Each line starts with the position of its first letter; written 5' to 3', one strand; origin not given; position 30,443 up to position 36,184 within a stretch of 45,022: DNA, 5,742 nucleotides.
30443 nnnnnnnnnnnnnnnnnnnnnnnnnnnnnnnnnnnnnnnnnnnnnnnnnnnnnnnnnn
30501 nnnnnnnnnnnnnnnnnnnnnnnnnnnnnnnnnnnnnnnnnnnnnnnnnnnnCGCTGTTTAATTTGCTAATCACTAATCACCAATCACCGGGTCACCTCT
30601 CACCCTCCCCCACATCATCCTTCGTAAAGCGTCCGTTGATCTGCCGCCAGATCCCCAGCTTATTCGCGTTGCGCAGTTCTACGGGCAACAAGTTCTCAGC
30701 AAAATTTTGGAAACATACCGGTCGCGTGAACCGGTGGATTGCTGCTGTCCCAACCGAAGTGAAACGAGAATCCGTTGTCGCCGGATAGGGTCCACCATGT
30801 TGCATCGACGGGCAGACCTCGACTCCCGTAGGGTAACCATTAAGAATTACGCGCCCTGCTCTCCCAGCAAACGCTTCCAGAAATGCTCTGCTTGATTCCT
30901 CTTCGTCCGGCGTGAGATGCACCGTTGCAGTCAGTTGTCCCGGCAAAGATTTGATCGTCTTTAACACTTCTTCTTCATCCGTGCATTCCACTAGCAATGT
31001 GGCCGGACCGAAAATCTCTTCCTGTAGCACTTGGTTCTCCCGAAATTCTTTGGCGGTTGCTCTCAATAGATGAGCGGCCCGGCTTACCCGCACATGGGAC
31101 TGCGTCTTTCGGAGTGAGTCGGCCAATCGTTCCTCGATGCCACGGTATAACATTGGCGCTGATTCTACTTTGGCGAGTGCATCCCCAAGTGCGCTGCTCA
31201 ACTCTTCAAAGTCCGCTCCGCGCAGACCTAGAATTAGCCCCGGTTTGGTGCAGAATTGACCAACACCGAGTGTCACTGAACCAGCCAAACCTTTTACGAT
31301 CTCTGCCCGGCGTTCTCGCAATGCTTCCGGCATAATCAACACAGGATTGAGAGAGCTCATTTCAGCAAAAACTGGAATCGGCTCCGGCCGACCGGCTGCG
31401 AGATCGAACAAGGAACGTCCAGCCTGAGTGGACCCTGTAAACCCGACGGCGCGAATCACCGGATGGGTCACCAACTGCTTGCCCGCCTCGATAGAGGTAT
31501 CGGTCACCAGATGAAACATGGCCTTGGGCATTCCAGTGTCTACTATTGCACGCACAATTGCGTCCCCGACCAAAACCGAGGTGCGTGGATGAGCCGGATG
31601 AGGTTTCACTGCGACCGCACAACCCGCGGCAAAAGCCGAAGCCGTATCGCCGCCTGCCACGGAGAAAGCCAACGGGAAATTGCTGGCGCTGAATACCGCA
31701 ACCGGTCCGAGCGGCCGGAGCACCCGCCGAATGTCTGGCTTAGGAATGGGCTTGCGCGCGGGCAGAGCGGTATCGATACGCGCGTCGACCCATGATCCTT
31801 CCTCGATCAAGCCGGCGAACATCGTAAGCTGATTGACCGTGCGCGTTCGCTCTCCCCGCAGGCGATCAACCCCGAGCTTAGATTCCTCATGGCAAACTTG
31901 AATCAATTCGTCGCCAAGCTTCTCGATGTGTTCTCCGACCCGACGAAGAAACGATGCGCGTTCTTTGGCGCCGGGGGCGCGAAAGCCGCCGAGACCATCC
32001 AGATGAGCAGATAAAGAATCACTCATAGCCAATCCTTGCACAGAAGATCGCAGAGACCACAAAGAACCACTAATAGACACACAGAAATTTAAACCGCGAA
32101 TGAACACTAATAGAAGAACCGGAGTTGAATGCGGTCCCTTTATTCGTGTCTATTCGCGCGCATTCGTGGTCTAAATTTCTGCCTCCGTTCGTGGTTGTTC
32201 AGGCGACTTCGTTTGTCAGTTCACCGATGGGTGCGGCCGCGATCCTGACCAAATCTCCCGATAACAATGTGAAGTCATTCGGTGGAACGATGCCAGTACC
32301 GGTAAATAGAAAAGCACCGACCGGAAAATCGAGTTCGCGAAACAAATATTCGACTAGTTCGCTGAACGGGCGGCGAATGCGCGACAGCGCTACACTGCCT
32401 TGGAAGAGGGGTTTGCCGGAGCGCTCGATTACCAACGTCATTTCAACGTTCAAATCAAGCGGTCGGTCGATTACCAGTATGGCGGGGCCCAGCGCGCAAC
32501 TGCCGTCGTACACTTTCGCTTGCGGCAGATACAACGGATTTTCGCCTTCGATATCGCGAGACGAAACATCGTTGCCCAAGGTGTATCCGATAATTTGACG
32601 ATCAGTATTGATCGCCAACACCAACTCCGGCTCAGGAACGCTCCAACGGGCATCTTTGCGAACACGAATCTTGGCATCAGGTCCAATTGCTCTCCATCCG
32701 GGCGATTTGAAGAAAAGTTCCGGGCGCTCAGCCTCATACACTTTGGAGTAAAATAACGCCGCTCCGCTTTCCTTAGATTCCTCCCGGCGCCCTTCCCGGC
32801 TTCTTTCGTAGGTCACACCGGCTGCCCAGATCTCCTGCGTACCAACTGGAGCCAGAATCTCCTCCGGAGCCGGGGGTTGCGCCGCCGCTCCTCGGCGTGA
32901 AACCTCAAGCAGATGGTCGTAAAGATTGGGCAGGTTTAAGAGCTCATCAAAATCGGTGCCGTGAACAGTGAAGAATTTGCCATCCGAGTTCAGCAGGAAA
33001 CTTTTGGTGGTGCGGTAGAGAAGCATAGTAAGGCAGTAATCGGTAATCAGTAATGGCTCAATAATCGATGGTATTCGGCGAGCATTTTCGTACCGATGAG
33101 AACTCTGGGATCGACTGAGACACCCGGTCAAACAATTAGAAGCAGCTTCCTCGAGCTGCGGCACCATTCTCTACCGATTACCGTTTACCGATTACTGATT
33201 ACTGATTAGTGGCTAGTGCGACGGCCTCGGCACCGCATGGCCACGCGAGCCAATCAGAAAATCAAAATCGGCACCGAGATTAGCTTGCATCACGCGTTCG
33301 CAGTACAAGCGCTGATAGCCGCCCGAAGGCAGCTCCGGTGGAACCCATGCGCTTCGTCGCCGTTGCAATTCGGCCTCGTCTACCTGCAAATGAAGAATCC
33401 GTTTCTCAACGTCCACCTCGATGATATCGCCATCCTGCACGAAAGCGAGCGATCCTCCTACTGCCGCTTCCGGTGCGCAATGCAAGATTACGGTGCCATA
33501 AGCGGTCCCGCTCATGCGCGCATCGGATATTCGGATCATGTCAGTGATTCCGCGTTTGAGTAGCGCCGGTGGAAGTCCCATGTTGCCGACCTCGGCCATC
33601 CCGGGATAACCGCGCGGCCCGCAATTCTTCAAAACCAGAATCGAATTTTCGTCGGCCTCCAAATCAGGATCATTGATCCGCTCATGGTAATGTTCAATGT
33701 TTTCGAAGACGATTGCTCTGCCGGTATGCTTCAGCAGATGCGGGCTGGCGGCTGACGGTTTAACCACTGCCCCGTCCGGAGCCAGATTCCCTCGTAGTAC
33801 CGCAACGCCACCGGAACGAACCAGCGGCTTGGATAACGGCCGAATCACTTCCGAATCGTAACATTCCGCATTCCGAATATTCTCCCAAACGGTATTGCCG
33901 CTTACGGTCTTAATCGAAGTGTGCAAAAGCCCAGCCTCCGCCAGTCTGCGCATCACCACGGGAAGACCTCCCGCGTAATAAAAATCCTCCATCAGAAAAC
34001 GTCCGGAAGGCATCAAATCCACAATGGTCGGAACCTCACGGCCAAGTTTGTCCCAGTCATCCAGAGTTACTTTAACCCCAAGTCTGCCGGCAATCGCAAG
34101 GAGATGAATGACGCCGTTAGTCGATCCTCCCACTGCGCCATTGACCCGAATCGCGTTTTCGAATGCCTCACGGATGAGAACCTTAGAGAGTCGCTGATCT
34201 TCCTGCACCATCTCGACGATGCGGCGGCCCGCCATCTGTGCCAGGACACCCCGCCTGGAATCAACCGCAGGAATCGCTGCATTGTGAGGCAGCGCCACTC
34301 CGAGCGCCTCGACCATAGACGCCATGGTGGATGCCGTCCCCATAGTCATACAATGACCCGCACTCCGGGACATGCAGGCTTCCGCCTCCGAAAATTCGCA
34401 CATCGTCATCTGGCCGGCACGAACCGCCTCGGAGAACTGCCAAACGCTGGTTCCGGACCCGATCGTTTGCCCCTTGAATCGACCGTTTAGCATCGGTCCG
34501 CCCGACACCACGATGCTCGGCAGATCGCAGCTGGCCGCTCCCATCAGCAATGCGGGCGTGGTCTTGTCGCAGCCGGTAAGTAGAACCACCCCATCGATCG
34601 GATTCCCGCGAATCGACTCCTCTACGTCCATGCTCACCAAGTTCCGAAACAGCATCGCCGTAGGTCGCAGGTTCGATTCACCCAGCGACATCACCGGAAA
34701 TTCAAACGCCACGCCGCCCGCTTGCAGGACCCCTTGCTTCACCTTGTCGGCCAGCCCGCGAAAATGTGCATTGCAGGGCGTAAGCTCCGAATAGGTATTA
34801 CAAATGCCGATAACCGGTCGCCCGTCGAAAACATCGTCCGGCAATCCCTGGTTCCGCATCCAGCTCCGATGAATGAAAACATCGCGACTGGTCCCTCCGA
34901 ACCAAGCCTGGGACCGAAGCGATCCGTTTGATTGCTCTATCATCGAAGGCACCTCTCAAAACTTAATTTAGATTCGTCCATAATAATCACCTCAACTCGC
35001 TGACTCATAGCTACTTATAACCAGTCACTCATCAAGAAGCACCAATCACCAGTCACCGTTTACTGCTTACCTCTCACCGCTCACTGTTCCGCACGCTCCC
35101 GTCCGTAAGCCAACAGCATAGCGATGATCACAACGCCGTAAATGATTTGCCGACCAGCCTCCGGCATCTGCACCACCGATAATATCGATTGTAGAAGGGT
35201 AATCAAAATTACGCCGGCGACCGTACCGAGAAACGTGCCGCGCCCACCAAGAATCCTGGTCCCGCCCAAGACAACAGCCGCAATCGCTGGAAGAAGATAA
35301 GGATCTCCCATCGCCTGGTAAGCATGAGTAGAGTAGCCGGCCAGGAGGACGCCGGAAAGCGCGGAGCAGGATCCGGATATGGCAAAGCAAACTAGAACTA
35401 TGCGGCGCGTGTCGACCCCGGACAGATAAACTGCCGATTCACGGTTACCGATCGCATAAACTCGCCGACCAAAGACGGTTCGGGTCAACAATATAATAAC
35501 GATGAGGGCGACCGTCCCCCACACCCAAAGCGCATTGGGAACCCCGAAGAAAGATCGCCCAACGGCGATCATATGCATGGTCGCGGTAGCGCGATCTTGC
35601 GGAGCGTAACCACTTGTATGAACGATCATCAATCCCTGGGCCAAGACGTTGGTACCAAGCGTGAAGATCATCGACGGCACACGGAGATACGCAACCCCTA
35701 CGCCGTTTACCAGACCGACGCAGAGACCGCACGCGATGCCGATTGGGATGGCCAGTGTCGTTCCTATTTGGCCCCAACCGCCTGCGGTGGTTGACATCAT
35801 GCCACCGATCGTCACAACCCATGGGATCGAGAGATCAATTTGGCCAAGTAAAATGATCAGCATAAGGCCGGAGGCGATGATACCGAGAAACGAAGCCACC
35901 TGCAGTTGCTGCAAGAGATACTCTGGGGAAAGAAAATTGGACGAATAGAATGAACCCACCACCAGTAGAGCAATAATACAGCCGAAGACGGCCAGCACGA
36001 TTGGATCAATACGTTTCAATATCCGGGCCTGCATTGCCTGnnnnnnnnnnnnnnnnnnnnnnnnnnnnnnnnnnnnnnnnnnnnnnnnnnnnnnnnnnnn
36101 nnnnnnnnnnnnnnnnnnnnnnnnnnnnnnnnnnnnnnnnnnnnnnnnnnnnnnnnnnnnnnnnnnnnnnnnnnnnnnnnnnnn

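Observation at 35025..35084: Strict 7-nt periodic array of stop triplets anchored on a real stop codon (permease to dehydratase spacer)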

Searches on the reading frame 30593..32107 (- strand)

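Call 9: search_protein_families(library=pfam, proteins=[window:30593-32107:-])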
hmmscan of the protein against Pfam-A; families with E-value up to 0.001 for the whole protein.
window:30593-32107:- (504 aa): 1 family
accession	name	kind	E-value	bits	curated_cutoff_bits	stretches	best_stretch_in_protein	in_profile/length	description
PF00171.27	Aldedh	-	2e-39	135.9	23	2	42-293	45-276/461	Aldehyde dehydrogenase family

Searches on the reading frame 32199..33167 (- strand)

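Call 9: search_protein_families(library=pfam, proteins=[window:32199-33167:-])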
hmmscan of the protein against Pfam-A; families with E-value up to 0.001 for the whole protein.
window:32199-33167:- (322 aa): 1 family
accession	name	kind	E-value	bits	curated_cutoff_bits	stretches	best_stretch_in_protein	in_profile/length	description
PF01557.24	FAA_hydrolase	-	7.9e-17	62.1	23.9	1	146-321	28-213/214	Fumarylacetoacetate (FAA) hydrolase C-terminal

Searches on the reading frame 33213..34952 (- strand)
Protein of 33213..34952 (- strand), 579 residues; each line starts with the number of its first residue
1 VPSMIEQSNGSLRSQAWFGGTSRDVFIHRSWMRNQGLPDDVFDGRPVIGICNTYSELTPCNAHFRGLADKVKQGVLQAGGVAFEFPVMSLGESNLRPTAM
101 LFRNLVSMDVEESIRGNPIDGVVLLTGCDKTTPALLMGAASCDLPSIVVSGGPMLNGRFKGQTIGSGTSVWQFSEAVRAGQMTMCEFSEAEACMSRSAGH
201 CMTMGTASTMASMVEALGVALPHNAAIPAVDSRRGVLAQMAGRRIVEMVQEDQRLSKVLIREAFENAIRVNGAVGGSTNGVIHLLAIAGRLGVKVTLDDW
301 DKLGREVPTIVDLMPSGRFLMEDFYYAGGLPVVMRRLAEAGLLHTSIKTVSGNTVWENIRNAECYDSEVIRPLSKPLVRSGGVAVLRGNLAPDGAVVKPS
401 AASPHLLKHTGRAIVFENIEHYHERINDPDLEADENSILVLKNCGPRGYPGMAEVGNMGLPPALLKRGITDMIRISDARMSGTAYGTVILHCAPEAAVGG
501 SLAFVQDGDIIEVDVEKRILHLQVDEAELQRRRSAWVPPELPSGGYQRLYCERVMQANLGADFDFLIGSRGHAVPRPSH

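Call 9: search_protein_families(library=pfam, proteins=[window:33213-34952:-])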
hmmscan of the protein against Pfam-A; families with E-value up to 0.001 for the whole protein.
window:33213-34952:- (579 aa): 2 families
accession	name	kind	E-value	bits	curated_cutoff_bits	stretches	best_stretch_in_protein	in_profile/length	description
PF00920.27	ILVD_EDD_N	-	7.1e-112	374.1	27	1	45-358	1-316/316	Dihydroxy-acid/6-phosphogluconate dehydratase N-terminal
PF24877.1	ILV_EDD_C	-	7.6e-62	208.6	27.7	1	368-561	1-191/191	Dihydroxy-acid/6-phosphogluconate dehydratase C-terminal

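Call 12: find_related_loci(query=window:33213-34952:-, collection=genome_contigs, flank=6000)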
Query window:33213-34952:- (579 aa) in genome_contigs; peptide patterns used: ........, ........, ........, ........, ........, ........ (x = any residue, [..] = any of these).
600 stretches matched a pattern (row limit reached: there are more); 592 encode a relative of the query (tblastn E <= 1e-3); the best 80 are kept; 80 distinct loci.
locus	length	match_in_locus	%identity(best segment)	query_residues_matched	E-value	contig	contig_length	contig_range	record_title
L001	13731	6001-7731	95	3-579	0e+0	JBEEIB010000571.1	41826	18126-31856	MAG: Verrucomicrobiota bacterium isolate BP_749 scaffold_2092796, whole genome shotgun sequence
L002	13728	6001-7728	95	4-579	0e+0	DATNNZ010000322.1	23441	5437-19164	MAG TPA_asm: Chthoniobacterales bacterium isolate SMAG_U11518 k141_1455101, whole genome shotgun sequence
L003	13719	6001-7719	93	7-579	0e+0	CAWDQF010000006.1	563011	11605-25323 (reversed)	MAG: uncultured Verrucomicrobiae bacterium isolate MFD03346.bin.1.148 genome assembly, contig: contig_3898, whole genome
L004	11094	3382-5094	84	9-579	0e+0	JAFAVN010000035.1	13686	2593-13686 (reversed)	MAG: Verrucomicrobiota bacterium isolate CP_BM_RX_37 BM_RX_k147_10549574, whole genome shotgun sequence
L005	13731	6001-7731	73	3-579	0e+0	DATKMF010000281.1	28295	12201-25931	MAG TPA_asm: Candidatus Cybelea sp. isolate SMAG_U14704 k141_4997244, whole genome shotgun sequence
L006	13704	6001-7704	75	13-579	0e+0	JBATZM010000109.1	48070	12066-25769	MAG: Terriglobales bacterium isolate MFD10751_ilm_asm_bin86 k127_594991, whole genome shotgun sequence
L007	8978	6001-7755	73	2-579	0e+0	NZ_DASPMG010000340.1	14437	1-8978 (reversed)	MAG: Azospirillum sp. isolate SMAG_U12086 k141_307602, whole genome shotgun sequence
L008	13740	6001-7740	74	1-579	0e+0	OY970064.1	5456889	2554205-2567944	MAG: uncultured Acidobacteriaceae bacterium isolate MFD06092.bin.c.1 genome assembly, chromosome: 1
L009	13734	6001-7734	74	3-579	0e+0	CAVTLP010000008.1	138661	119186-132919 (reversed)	MAG: uncultured Acidobacteriota bacterium isolate MFD06714.bin.2.41 genome assembly, contig: contig_18861, whole genome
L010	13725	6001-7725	73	6-579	0e+0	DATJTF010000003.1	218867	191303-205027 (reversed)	MAG TPA_asm: Verrucomicrobiia bacterium isolate SMAG_U15013 k141_1562505, whole genome shotgun sequence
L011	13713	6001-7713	73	11-579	0e+0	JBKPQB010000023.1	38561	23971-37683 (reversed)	MAG: Acidobacteriota bacterium isolate GS_EKS_MAG_00087 GS_EKS_000003123127, whole genome shotgun sequence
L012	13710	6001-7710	74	11-579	0e+0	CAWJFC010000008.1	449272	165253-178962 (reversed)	MAG: uncultured Acidobacteriaceae bacterium isolate MFD04780.bin.1.16 genome assembly, contig: contig_17277, whole genom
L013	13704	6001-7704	75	13-579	0e+0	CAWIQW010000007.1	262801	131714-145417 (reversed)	MAG: uncultured Acidobacteriaceae bacterium isolate MFD01689.bin.2.23 genome assembly, contig: contig_28074, whole genom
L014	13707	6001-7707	73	12-579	0e+0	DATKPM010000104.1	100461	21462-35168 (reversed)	MAG TPA_asm: Candidatus Acidoferrum sp. isolate SMAG_U14791 k141_3743057, whole genome shotgun sequence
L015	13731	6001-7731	73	3-579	0e+0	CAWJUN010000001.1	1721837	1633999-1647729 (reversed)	MAG: uncultured Acidobacteriaceae bacterium isolate MFD09671.bin.1.186 genome assembly, contig: contig_11212, whole geno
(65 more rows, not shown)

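Call 25: find_related_loci(query=window:33213-34943:-, collection=metagenome_contigs, flank=10000)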
Query window:33213-34943:- (576 aa) in metagenome_contigs; peptide patterns used: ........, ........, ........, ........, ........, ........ (x = any residue, [..] = any of these).
600 stretches matched a pattern (row limit reached: there are more); 596 encode a relative of the query (tblastn E <= 1e-3); the best 80 are kept; 80 distinct loci.
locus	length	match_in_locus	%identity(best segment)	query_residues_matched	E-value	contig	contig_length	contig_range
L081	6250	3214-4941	95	1-576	0e+0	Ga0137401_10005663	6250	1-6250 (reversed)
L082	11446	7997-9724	95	1-576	0e+0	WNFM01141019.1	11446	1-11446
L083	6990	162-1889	96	1-576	0e+0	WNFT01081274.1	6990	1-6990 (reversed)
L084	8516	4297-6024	95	1-576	0e+0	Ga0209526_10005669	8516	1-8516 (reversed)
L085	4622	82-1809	95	1-576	0e+0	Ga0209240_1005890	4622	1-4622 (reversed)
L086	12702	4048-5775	94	1-576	0e+0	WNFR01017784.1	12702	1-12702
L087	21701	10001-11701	82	10-576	0e+0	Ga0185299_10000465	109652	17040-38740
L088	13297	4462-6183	80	1-576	0e+0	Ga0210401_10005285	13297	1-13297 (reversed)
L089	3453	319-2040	79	1-576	0e+0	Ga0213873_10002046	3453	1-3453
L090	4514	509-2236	74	2-576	0e+0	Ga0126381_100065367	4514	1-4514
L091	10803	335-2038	76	10-576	0e+0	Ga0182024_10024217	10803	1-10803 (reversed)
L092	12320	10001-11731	75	1-576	0e+0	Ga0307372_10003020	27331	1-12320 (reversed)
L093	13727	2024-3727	74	10-576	0e+0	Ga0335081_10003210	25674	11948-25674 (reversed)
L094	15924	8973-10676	74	10-576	0e+0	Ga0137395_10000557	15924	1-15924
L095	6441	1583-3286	74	10-576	0e+0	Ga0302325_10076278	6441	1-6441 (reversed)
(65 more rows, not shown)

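Call 31: find_encoding_contigs(protein=window:33213-34943:-, flank=4000, max_places=10)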
Protein window:33213-34943:- (576 aa): 1 contig read that carries it; 1 place shown.
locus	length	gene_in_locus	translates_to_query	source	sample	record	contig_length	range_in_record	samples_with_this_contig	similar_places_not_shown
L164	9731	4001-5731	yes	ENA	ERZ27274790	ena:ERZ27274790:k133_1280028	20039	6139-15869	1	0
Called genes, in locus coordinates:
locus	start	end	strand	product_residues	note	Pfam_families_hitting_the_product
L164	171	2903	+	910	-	PF00005:ABC_tran, PF02653:BPD_transp_2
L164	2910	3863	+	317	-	PF02653:BPD_transp_2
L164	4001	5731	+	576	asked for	PF00920:ILVD_EDD_N, PF24877:ILV_EDD_C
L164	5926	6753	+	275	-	PF01557:FAA_hydrolase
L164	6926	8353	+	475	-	PF00171:Aldedh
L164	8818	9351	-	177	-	PF02557:VanY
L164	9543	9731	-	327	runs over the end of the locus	PF00248:Aldo_ket_red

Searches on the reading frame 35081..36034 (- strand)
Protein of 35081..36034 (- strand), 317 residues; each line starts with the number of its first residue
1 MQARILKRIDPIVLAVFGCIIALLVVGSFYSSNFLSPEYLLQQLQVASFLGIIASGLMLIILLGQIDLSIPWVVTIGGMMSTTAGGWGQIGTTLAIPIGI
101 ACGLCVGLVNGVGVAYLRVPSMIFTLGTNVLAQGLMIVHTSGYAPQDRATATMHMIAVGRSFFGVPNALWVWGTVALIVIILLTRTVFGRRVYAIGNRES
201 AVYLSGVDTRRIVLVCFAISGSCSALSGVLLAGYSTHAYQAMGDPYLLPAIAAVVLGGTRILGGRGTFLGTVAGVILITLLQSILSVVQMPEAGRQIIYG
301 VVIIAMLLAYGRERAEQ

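Call 9: search_protein_families(library=pfam, proteins=[window:35081-36034:-])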
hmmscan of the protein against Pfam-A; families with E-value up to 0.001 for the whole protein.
window:35081-36034:- (317 aa): 1 family
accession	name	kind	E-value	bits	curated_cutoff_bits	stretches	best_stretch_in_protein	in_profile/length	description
PF02653.21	BPD_transp_2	-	6.6e-39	134.1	26.8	1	41-307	3-269/269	Branched-chain amino acid transport system / permease component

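Call 30: find_encoding_contigs(protein=window:35081-36034:-, flank=4000, max_places=10)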
Protein window:35081-36034:- (317 aa): 3 contigs read that carry it; 3 places shown.
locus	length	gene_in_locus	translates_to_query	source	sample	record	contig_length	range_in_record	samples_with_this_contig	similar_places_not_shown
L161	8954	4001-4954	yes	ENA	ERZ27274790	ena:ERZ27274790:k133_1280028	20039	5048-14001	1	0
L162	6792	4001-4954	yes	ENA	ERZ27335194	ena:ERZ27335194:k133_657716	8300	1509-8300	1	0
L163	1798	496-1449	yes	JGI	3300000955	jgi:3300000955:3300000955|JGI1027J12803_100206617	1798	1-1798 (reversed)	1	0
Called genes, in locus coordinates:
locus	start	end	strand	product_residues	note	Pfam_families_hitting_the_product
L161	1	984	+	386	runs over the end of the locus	PF13407:Peripla_BP_4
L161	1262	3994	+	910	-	PF00005:ABC_tran, PF02653:BPD_transp_2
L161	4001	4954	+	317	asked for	PF02653:BPD_transp_2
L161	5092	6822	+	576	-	PF00920:ILVD_EDD_N, PF24877:ILV_EDD_C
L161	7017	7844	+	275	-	PF01557:FAA_hydrolase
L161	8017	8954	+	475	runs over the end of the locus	PF00171:Aldedh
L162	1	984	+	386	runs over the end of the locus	PF13407:Peripla_BP_4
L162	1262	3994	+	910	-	PF00005:ABC_tran, PF02653:BPD_transp_2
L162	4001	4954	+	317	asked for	PF02653:BPD_transp_2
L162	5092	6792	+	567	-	?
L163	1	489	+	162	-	?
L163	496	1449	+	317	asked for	PF02653:BPD_transp_2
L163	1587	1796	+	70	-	?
